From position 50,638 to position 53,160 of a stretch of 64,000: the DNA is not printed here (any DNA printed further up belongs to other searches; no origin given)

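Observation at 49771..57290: Uncharacterised five-gene block: MAL-like, MetE-like, divergent MttB, cytoplasmic Mo-oxidoreductase and a second methyl-THF methyltransferase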

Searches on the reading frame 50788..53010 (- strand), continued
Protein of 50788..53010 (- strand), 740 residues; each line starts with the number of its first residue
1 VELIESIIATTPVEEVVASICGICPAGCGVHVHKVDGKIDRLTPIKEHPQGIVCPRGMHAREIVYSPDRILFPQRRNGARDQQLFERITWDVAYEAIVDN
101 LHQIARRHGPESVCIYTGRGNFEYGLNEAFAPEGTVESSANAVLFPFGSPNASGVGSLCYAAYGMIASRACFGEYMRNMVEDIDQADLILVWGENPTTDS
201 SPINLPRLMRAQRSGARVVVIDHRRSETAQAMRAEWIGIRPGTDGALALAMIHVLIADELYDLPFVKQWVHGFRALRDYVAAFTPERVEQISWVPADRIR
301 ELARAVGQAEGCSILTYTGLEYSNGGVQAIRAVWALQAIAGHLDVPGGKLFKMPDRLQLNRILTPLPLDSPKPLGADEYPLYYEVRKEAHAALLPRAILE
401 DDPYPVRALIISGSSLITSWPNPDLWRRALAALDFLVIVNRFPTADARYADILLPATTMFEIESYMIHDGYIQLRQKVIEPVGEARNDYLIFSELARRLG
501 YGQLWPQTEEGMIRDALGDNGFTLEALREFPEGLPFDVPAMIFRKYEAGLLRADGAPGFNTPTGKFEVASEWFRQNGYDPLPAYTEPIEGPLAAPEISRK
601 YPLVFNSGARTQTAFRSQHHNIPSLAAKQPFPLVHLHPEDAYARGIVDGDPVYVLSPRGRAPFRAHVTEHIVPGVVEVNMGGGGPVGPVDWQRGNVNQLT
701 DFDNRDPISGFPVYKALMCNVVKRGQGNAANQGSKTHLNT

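Call 43: find_homologous_proteins(query=window:50788-53010:-)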
Query window:50788-53010:- (740 aa): 4640 proteins with E <= 0.001 among 8000 candidates; the best 120 are listed.
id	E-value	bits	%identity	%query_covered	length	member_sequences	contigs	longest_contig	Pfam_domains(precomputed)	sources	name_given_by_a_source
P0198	0.0e+0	1725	100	100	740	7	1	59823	PF00384.28,PF01568.28,PF04879.22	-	-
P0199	0.0e+0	1445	84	98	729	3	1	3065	PF00384.28,PF01568.28,PF04879.22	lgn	-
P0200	0.0e+0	1440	84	98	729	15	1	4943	PF00384.28,PF01568.28,PF04879.22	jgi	-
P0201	0.0e+0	1422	82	98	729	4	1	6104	PF00384.28,PF01568.28,PF04879.22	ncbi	-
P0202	0.0e+0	1421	83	97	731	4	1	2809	PF00384.28,PF01568.28,PF04879.22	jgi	jgi:anaerobic selenocysteine-containing dehydrogenase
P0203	0.0e+0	1401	80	98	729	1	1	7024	PF00384.28,PF01568.28,PF04879.22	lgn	-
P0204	0.0e+0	1386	81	97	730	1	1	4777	PF00384.28,PF01568.28,PF04879.22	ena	-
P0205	0.0e+0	1347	80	96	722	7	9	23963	PF00384.28,PF01568.28,PF04879.22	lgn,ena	-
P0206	0.0e+0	1317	77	97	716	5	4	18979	PF00384.28,PF01568.28,PF04879.22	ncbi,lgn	-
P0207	0.0e+0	1317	77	96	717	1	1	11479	PF00384.28,PF01568.28,PF04879.22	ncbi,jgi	-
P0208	0.0e+0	1299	77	96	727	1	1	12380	PF00384.28,PF01568.28,PF04879.22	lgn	-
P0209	0.0e+0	1288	75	97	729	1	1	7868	PF00384.28,PF01568.28,PF04879.22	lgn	-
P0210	0.0e+0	1284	75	96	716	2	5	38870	PF00384.28,PF01568.28,PF04879.22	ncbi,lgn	ncbi:MAG: molybdopterin-dependent oxidoreductase [Anaerolineae bacterium]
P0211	0.0e+0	1278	77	96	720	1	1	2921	PF00384.28,PF01568.28,PF04879.22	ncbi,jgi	-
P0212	0.0e+0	1277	74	96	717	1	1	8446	PF00384.28,PF01568.28,PF04879.22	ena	-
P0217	0.0e+0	1265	74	96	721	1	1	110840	PF00384.28,PF01568.28,PF04879.22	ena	-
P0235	0.0e+0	1245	73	96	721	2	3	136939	PF00384.28,PF01568.28,PF04879.22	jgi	jgi:anaerobic selenocysteine-containing dehydrogenase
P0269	0.0e+0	1222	72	96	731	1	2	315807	PF00384.28,PF01568.28,PF04879.22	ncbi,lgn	-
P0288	0.0e+0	1203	71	96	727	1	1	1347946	PF00384.28,PF01568.28,PF04879.22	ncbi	ncbi:MAG: molybdopterin-dependent oxidoreductase [Caldilineaceae bacterium]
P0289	0.0e+0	1203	70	97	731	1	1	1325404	PF00384.28,PF01568.28,PF04879.22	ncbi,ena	-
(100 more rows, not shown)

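Call 44: find_encoding_contigs(protein=P0288, flank=10000, max_places=1)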
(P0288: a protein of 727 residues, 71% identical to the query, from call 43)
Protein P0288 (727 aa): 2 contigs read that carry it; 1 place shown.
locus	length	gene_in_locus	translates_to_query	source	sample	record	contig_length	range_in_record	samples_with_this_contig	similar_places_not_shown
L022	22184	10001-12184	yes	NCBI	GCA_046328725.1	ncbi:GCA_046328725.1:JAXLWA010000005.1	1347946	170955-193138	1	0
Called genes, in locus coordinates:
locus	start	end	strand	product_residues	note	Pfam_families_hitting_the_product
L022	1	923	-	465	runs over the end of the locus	-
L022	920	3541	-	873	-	PF00580:UvrD-helicase, PF01443:Viral_helicase1 (faint), PF13245:AAA_19, PF13604:AAA_30 (faint), PF13538:UvrD_C_2 (faint), PF13361:UvrD_C, PF21196:PcrA_UvrD_tudor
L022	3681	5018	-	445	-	-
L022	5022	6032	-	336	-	PF03193:RsgA_GTPase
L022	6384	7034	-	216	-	PF00149:Metallophos (weak)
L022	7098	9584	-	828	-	PF00270:DEAD, PF04851:ResIII (faint), PF00271:Helicase_C, PF19306:WHD_Lhr, PF08494:DEAD_assoc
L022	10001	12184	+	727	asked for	PF04879:Molybdop_Fe4S4 (weak), PF00384:Molybdopterin, PF01568:Molydop_binding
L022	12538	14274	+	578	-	PF00664:ABC_membrane, PF00005:ABC_tran, PF02463:SMC_N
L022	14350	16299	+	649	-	PF00009:GTP_EFTU, PF14492:EFG_III (weak), PF03764:EFG_IV, PF00679:EFG_C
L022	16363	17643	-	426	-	PF00275:EPSP_synthase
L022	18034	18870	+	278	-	PF04439:Adenyl_transf (weak)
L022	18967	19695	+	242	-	PF12833:HTH_18, PF00165:HTH_AraC (faint)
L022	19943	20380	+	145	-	PF13564:DoxX_2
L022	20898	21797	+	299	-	PF00892:EamA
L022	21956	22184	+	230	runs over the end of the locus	PF00583:Acetyltransf_1, PF13527:Acetyltransf_9 (weak), PF13673:Acetyltransf_10 (weak), PF08445:FR47, PF13508:Acetyltransf_7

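Call 45: find_encoding_contigs(protein=P0289, flank=10000, max_places=1)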
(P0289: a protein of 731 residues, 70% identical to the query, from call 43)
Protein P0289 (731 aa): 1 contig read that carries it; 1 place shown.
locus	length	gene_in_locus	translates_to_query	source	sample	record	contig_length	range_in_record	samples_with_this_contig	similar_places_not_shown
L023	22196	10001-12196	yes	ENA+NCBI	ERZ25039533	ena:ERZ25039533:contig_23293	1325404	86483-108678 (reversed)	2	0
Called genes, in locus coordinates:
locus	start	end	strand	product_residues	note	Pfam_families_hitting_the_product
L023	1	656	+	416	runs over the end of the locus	PF00109:ketoacyl-synt, PF02801:Ketoacyl-synt_C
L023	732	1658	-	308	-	PF01676:Metalloenzyme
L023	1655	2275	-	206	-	PF03848:TehB, PF05724:TPMT, PF05175:MTS, PF13489:Methyltransf_23, PF13847:Methyltransf_31, PF08241:Methyltransf_11, PF08242:Methyltransf_12, PF13649:Methyltransf_25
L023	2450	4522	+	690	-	PF00009:GTP_EFTU, PF22042:EF-G_D2, PF03144:GTP_EFTU_D2, PF14492:EFG_III, PF03764:EFG_IV, PF00679:EFG_C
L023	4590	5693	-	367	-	PF05977:MFS_3, PF07690:MFS_1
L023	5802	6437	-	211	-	PF20593:DUF6793 (faint), PF00542:Ribosomal_L12 (weak)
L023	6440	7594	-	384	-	PF01321:Creatinase_N, PF00557:Peptidase_M24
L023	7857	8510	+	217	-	PF02190:LON_substr_bdg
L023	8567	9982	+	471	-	PF06253:MTTB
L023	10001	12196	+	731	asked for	PF04879:Molybdop_Fe4S4, PF00384:Molybdopterin, PF01568:Molydop_binding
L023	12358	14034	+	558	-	PF00496:SBP_bac_5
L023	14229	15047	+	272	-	PF12911:OppC_N (weak), PF00528:BPD_transp_1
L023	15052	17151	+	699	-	PF02367:TsaE (faint), PF13555:AAA_29 (faint), PF00004:AAA (faint), PF00005:ABC_tran, PF13304:AAA_21 (weak), PF08352:oligo_HPY, PF00005:ABC_tran, PF08352:oligo_HPY, +6 more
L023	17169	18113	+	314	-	PF19300:BPD_transp_1_N, PF00528:BPD_transp_1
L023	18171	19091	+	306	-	PF01156:IU_nuc_hydro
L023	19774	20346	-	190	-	PF13487:HD_5, PF01966:HD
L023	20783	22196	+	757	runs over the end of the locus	PF00133:tRNA-synt_1, PF09334:tRNA-synt_1g (weak), PF13603:tRNA-synt_1_2, PF00133:tRNA-synt_1, PF09334:tRNA-synt_1g (weak), PF08264:Anticodon_1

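Call 46: find_encoding_contigs(protein=P0217, flank=10000, max_places=1)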
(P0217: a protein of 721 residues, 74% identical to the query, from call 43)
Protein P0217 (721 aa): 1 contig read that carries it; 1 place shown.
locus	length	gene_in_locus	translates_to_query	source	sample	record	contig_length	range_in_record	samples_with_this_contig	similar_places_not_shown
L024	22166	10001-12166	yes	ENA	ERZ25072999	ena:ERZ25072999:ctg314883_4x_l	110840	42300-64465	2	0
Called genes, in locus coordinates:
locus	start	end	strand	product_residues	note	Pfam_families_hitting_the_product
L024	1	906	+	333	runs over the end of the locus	PF02685:Glucokinase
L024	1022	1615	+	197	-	-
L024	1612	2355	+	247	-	PF01182:Glucosamine_iso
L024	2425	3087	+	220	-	PF01810:LysE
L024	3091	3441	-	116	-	PF01022:HTH_5 (weak), PF13601:HTH_34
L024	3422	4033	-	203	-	-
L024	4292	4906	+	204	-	-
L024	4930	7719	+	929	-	PF00082:Peptidase_S8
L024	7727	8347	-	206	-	-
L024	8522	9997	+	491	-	PF06253:MTTB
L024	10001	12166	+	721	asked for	PF04879:Molybdop_Fe4S4 (weak), PF00384:Molybdopterin, PF01568:Molydop_binding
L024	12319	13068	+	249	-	PF09339:HTH_IclR, PF25213:HVO_A0261_N (faint), PF01325:Fe_dep_repress (faint), PF01614:IclR_C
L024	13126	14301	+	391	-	-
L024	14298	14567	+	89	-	-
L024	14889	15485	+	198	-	PF12844:HTH_19, PF13560:HTH_31, PF01381:HTH_3, PF13443:HTH_26 (weak), PF07883:Cupin_2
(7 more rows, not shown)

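Call 50: find_related_loci(query=A3, collection=metagenome_contigs, flank=7000)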
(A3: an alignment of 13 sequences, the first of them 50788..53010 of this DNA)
Query A3 (740 aa) in metagenome_contigs; peptide patterns used: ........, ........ (x = any residue, [..] = any of these).
600 stretches matched a pattern (row limit reached: there are more); 527 encode a relative of the query (tblastn E <= 1e-3); the best 80 are kept; 80 distinct loci.
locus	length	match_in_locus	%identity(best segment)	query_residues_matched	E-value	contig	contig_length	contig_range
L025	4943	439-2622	84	1-728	0e+0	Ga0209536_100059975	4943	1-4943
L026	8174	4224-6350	72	15-723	0e+0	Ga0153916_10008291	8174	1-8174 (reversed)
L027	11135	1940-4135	69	4-735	0e+0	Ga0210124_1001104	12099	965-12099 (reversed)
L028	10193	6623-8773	70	8-724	0e+0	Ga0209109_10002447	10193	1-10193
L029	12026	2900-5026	72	15-723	0e+0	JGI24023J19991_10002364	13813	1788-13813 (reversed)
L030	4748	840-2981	71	15-728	0e+0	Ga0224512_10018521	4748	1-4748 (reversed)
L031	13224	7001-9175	69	15-737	0e+0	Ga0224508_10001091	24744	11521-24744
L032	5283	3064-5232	69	14-736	0e+0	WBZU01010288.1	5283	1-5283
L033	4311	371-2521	69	7-723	0e+0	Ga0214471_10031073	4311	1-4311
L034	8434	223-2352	70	15-724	0e+0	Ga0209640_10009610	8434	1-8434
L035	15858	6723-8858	66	12-723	0e+0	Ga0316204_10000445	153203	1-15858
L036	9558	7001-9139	66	15-727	0e+0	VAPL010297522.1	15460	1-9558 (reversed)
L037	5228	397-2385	71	61-724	0e+0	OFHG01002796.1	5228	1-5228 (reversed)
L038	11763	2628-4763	67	10-721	0e+0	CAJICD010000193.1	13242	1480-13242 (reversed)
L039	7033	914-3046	68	14-724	0e+0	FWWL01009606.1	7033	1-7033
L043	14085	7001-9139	67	9-721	0e+0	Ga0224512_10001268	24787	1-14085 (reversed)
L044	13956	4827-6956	63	14-723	0e+0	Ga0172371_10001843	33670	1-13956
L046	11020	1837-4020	64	7-733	0e+0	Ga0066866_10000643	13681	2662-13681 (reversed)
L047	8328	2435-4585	64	13-729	0e+0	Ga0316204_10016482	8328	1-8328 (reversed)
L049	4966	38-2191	64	4-721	0e+0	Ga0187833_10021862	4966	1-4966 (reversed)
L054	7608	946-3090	64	7-721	0e+0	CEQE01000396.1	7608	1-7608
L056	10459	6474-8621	64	14-730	0e+0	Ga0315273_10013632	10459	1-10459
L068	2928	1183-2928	71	14-596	0e+0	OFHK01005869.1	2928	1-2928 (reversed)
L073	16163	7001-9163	52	5-723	0e+0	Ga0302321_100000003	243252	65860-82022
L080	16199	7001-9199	52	1-732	0e+0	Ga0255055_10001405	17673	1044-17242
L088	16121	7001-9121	53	19-723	0e+0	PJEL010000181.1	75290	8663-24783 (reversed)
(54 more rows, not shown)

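Call 56: search_protein_families(library=pfam, proteins=[L080:6977-10432:+, L088:10474-11469:+, L035:5759-6553:+, L046:818-1339:+, L046:4122-5300:-, L028:1786-3735:+, L028:3732-4853:+, L044:1132-2046:+, L044:2068-3111:+, L047:5218-6234:+], max_evalue=0.00001)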
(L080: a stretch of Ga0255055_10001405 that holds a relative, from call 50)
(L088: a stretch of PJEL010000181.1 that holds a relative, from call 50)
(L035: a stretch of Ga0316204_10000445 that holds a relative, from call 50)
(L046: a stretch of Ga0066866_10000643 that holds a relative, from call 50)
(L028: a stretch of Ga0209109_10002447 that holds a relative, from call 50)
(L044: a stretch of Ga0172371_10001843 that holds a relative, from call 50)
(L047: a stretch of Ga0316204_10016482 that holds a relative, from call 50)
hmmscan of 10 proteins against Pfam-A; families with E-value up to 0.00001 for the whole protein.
L080:6977-10432:+ (1151 aa): 4 families
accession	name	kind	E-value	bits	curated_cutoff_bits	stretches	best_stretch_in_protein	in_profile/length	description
PF00266.25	Aminotran_5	-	3.9e-83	279.9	21.5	1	769-1128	1-369/371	Aminotransferase class-V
PF00384.28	Molybdopterin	-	8.4e-46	157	24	1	77-507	1-353/353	Molybdopterin oxidoreductase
PF01568.27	Molydop_binding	-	6e-18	65.3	26.8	1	618-725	6-108/110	Molydopterin dinucleotide binding domain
PF04879.21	Molybdop_Fe4S4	-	2.7e-07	30.9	22.7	1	24-74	3-55/55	Molybdopterin oxidoreductase Fe4S4 domain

L088:10474-11469:+ (331 aa): 1 family
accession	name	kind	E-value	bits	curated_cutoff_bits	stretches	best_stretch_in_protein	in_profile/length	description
PF10017.15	Methyltransf_33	-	9.8e-107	357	23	1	27-328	2-302/304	Histidine-specific methyltransferase, SAM-dependent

L035:5759-6553:+ (264 aa): 2 families
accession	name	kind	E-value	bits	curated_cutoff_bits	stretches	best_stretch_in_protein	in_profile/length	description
PF00378.25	ECH_1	-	3.9e-66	223.4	27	1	14-260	3-249/251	Enoyl-CoA hydratase/isomerase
PF16113.10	ECH_2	-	2.1e-22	80.5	27.2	1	19-202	3-188/335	Enoyl-CoA hydratase/isomerase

L046:818-1339:+ (173 aa): 3 families
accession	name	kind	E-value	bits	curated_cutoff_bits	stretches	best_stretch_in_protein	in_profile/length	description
PF00583.31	Acetyltransf_1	-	8.3e-13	49.1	20.7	1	63-152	29-116/116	Acetyltransferase (GNAT) family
PF13508.13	Acetyltransf_7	-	1.3e-12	48.4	27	1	68-153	4-83/84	Acetyltransferase (GNAT) domain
PF13673.13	Acetyltransf_10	-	2.6e-11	44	23.6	1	64-155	28-110/128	Acetyltransferase (GNAT) domain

L046:4122-5300:- (392 aa): 1 family
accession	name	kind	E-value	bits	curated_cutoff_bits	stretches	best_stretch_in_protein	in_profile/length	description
PF13378.12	MR_MLE_C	-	9e-33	114.3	29.4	1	159-379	3-218/219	Enolase C-terminal domain-like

L028:1786-3735:+ (649 aa): 2 families
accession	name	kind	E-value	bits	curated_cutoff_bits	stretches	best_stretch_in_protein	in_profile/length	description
PF01314.23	AFOR_C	-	3.5e-106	356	27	1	247-646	4-385/385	Aldehyde ferredoxin oxidoreductase, domains 2 & 3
PF02730.20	AFOR_N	-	3.1e-75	252.7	29.8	1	32-231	2-199/199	Aldehyde ferredoxin oxidoreductase, N-terminal domain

L028:3732-4853:+ (373 aa): 1 family
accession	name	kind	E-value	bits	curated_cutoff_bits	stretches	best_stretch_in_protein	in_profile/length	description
PF13378.12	MR_MLE_C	-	8e-54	183.1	29.4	1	133-360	3-218/219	Enolase C-terminal domain-like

L044:1132-2046:+ (304 aa): 1 family
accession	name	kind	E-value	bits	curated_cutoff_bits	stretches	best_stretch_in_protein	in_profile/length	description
PF00892.27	EamA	-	1.9e-43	148.4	28.2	2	153-285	2-132/135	EamA-like transporter family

L044:2068-3111:+ (347 aa): 2 families
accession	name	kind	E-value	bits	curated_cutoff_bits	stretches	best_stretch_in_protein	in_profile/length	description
PF10672.15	Methyltrans_SAM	-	6e-26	91.8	27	1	40-275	11-244/286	S-adenosylmethionine-dependent methyltransferase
PF03602.21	Cons_hypoth95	-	3.8e-11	43.4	24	1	144-251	35-142/182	Conserved hypothetical protein 95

L047:5218-6234:+ (338 aa): 1 family
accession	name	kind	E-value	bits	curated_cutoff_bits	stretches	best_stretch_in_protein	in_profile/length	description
PF04199.19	Cyclase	-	3.5e-13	50.4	23.1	1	85-265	17-141/142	Putative cyclase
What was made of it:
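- On MES (metallopterin-dependent ergothioneine synthase): Fused homologues of about 1140 aa do have it (call 56).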

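Call 66: search_protein_families(library=pfam, proteins=[L023:7857-8510:+], max_evalue=0.00001)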
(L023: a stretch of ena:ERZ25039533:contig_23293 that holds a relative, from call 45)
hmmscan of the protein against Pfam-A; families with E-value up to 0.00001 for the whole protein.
L023:7857-8510:+ (217 aa): 1 family
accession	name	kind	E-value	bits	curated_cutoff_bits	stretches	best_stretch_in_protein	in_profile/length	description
PF02190.22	LON_substr_bdg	-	4.4e-33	115.3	28.7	1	3-181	1-186/200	ATP-dependent protease La (LON) substrate-binding domain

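Call 80: find_encoding_contigs(protein=P0269, flank=10000, max_places=1)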
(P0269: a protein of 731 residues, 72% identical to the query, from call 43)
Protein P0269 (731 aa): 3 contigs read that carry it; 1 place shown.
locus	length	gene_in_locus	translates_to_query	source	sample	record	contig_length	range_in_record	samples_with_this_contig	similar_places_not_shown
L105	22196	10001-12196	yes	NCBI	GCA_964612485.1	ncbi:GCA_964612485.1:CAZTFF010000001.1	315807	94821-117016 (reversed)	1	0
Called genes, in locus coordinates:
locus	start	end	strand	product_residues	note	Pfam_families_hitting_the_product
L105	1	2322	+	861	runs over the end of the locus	PF12704:MacB_PCD, PF02687:FtsX, PF12704:MacB_PCD, PF02687:FtsX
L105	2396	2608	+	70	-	-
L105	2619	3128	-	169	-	PF01613:Flavin_Reduct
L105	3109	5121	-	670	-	PF00999:Na_H_Exchanger, PF02254:TrkA_N, PF02080:TrkA_C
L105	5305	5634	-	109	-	-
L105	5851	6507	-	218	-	PF00072:Response_reg, PF00196:GerE, PF04545:Sigma70_r4 (weak), PF08281:Sigma70_r4_2 (weak)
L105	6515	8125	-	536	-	PF08448:PAS_4 (weak), PF01590:GAF, PF13185:GAF_2, PF13492:GAF_3, PF07730:HisKA_3, PF02518:HATPase_c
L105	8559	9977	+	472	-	PF06253:MTTB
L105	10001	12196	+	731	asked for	PF04879:Molybdop_Fe4S4, PF00384:Molybdopterin, PF01568:Molydop_binding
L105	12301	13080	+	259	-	PF25213:HVO_A0261_N (faint), PF01047:MarR (weak), PF09339:HTH_IclR, PF01614:IclR_C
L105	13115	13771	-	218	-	PF00571:CBS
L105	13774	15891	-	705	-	PF03193:RsgA_GTPase (faint), PF00005:ABC_tran, PF00006:ATP-synt_ab (faint), PF02463:SMC_N (weak), PF08352:oligo_HPY, PF00005:ABC_tran, PF02463:SMC_N (weak), PF08352:oligo_HPY, +5 more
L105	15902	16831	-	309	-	PF00528:BPD_transp_1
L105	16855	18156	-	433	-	PF19300:BPD_transp_1_N, PF00528:BPD_transp_1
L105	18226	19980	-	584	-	PF00496:SBP_bac_5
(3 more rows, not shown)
